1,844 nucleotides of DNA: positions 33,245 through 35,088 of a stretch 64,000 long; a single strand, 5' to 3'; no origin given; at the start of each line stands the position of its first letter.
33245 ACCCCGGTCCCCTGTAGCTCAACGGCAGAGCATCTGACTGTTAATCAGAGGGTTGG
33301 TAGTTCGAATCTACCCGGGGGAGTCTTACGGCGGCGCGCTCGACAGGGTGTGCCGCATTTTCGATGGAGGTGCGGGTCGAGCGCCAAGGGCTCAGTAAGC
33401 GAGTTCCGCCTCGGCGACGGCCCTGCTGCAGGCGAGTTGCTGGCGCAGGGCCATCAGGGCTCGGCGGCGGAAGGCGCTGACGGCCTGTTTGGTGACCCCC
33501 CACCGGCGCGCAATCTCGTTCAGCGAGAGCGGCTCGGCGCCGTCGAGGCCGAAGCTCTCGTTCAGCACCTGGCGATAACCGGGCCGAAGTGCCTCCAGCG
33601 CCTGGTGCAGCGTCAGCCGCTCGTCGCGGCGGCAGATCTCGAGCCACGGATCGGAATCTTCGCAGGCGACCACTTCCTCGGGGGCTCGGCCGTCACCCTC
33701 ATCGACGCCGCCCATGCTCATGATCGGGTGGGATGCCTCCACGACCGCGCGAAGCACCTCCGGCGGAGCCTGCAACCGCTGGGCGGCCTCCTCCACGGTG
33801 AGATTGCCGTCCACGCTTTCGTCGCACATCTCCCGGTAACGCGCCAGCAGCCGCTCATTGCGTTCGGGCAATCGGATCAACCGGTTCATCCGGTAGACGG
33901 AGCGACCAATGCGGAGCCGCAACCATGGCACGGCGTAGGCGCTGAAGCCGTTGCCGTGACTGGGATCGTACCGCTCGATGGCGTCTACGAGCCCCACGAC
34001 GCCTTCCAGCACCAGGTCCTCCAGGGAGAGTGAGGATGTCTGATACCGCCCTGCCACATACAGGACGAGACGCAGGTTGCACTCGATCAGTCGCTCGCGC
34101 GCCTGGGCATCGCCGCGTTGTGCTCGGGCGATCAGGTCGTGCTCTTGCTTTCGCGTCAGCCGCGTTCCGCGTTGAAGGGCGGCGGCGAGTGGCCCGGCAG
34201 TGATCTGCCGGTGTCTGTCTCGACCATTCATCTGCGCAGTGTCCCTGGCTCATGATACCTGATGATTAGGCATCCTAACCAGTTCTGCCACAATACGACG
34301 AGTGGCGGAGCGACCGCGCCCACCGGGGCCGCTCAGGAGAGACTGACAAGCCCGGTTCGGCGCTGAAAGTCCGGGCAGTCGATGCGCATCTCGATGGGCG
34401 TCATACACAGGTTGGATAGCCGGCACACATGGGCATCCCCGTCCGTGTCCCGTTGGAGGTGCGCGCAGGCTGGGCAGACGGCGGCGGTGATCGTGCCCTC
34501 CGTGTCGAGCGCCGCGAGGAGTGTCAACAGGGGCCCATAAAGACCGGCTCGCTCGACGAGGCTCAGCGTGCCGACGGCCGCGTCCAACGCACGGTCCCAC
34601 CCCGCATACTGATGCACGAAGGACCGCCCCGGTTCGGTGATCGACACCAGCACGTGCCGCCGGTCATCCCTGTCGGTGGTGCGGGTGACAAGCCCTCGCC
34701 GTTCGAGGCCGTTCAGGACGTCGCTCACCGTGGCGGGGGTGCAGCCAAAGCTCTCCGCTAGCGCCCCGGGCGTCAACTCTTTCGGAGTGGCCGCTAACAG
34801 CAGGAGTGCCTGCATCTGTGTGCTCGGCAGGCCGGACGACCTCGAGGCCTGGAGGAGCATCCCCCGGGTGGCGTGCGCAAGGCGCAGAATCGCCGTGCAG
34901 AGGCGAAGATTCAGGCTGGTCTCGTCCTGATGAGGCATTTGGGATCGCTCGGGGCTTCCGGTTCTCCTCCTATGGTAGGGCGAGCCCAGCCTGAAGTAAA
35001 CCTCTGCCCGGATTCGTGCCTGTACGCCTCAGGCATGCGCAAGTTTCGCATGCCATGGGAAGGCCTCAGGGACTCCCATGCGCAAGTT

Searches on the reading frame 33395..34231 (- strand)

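Call 62: search_protein_families(library=pfam, proteins=[window:33395-34231:-], max_evalue=0.0001)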
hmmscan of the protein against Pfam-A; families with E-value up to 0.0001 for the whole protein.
window:33395-34231:- (279 aa): 2 families
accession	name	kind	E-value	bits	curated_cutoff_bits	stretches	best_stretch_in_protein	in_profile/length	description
PF04542.20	Sigma70_r2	-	4.7e-15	55.6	24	1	48-108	1-61/71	Sigma-70 region 2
PF04545.22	Sigma70_r4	-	6.7e-10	38.8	24.1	1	211-264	1-50/50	Sigma-70, region 4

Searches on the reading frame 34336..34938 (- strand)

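Call 62: search_protein_families(library=pfam, proteins=[window:34336-34938:-], max_evalue=0.0001)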
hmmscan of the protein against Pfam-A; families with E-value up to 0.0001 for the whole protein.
window:34336-34938:- (201 aa): 7 families
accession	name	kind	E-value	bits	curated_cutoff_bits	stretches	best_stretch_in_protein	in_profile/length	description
PF12802.13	MarR_2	-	9.1e-15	55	27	1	35-94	1-60/61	MarR family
PF01047.28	MarR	-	5.3e-12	45.9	24.6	1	38-96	2-59/59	MarR family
PF09339.16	HTH_IclR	-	2e-06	27.9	22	1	44-86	8-50/52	IclR helix-turn-helix domain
PF12840.13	HTH_20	-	3.9e-06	27.2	27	1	45-86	13-50/51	Helix-turn-helix domain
PF13545.12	HTH_Crp_2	-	6.1e-06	26.5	27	1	52-87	20-54/70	Crp-like helix-turn-helix domain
PF13463.12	HTH_27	-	4e-05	24.3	22.2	1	65-104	29-68/68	Winged helix DNA-binding domain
PF01978.25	TrmB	-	8.9e-05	22.7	25.6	0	36-90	5-58/68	Sugar-specific transcriptional regulator TrmB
